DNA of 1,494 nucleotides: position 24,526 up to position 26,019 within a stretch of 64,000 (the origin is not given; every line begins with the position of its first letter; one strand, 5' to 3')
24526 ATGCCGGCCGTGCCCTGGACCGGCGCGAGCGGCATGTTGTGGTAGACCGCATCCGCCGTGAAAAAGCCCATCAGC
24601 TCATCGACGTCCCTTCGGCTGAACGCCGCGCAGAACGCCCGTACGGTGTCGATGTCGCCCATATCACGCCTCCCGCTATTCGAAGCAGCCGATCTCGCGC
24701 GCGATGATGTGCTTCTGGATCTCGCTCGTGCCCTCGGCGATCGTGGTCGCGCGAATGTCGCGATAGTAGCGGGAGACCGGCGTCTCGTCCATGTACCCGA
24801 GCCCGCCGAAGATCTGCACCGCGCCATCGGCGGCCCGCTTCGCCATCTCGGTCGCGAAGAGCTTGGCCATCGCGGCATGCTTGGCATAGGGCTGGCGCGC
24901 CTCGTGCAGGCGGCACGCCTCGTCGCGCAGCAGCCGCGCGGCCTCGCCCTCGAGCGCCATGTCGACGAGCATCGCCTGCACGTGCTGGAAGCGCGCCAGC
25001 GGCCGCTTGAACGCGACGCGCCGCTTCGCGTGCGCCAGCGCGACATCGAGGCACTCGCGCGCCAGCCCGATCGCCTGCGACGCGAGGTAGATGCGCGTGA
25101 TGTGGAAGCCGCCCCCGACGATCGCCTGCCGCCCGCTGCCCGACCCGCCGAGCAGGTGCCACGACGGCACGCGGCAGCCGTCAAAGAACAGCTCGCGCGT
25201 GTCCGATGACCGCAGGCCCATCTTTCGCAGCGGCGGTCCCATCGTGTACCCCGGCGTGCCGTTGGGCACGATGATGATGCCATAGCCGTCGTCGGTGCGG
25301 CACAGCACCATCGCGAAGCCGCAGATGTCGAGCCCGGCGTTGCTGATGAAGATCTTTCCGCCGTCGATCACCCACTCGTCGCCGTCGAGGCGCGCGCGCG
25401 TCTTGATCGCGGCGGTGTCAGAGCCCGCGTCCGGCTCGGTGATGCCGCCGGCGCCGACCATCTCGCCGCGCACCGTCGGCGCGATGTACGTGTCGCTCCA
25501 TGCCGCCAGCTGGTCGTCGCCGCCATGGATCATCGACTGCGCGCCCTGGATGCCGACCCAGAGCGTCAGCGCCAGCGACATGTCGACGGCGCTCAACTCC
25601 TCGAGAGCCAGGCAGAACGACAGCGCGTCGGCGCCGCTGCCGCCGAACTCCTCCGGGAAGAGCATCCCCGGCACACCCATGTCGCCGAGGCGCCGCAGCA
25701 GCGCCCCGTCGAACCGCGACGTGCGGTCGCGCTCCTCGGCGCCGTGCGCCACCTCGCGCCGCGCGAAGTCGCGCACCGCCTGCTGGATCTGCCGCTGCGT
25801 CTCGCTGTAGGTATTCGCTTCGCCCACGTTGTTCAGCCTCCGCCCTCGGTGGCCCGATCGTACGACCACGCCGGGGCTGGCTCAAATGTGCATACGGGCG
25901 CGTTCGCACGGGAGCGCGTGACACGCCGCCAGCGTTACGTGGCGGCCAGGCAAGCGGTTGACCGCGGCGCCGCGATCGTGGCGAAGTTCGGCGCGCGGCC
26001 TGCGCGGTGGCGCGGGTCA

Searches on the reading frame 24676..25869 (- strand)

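Call 56: search_protein_families(library=pfam, proteins=[window:24676-25869:-], max_evalue=0.001)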
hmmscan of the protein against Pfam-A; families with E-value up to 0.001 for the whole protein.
window:24676-25869:- (397 aa): 5 families
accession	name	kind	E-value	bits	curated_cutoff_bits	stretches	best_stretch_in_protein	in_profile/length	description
PF00441.29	Acyl-CoA_dh_1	-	1.1e-44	152.7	22.4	1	248-393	5-149/150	Acyl-CoA dehydrogenase, C-terminal domain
PF02771.21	Acyl-CoA_dh_N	-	2.7e-24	86.2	22.9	1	22-121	1-101/113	Acyl-CoA dehydrogenase, N-terminal domain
PF02770.24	Acyl-CoA_dh_M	-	7.3e-22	77.8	33.3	1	142-232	3-97/97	Acyl-CoA dehydrogenase, middle domain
PF08028.16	Acyl-CoA_dh_2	-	2e-18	67.4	22.7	1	261-378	2-129/134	Acyl-CoA dehydrogenase, C-terminal domain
PF22924.1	ACOX_C_alpha1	-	0.00051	20.3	27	1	329-384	104-159/169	Acyl-CoA oxidase, C-alpha1 domain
